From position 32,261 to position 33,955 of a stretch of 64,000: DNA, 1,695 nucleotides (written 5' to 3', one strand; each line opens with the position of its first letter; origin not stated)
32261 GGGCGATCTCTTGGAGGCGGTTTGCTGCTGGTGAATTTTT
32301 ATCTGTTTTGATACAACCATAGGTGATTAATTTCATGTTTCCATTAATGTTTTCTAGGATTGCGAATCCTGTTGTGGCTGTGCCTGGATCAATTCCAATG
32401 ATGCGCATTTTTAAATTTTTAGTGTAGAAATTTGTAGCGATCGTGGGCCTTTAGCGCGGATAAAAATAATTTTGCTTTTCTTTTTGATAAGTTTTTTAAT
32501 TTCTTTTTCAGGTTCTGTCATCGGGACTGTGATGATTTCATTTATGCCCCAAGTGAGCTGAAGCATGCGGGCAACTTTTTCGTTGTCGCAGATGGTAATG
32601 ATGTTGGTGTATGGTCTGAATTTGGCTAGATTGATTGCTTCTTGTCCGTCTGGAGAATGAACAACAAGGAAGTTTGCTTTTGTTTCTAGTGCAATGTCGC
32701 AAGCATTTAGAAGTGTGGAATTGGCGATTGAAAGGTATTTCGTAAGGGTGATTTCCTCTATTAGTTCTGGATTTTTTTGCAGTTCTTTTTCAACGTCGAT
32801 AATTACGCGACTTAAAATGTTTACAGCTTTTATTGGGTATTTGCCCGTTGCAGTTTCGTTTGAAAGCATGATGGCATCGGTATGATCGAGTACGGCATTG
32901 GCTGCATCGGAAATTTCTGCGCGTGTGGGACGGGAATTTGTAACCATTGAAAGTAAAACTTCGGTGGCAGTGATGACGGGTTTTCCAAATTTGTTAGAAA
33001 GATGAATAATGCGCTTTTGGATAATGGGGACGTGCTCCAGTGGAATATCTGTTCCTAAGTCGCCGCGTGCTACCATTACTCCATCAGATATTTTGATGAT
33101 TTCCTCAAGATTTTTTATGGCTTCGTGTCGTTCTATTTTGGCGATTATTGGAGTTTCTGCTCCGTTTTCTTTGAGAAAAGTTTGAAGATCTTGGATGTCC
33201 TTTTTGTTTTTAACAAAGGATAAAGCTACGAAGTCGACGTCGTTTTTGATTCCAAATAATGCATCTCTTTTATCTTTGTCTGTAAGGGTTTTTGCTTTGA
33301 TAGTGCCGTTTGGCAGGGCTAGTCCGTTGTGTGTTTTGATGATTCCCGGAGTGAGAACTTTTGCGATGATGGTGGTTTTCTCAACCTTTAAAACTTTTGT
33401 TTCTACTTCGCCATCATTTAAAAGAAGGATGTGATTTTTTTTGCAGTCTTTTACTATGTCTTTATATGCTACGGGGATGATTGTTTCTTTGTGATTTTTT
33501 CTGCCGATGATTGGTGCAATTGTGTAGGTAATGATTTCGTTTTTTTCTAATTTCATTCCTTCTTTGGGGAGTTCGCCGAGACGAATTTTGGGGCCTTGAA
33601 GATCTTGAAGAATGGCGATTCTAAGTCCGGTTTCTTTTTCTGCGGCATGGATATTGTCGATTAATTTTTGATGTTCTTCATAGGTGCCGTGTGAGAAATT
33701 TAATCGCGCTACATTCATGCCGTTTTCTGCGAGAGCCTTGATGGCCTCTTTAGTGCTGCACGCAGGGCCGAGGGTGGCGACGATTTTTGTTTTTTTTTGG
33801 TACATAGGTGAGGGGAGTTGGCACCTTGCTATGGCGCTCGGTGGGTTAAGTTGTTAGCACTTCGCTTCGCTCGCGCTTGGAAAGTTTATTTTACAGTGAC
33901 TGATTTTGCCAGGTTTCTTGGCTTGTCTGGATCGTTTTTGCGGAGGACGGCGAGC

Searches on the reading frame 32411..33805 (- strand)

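Call 42: search_protein_families(library=pfam, proteins=[window:32411-33805:-], max_evalue=0.001)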
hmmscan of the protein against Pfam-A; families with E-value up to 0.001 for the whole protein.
window:32411-33805:- (464 aa): 3 families
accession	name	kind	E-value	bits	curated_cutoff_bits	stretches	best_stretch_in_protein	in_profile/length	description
PF00224.27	PK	-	2.2e-109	366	30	1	4-328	2-328/328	Pyruvate kinase, barrel domain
PF02887.21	PK_C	-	6.4e-11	42.8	28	1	364-441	3-80/114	Pyruvate kinase, alpha/beta domain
PF03328.21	HpcH_HpaI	-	0.00047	19.9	25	0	186-253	81-157/221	HpcH/HpaI aldolase/citrate lyase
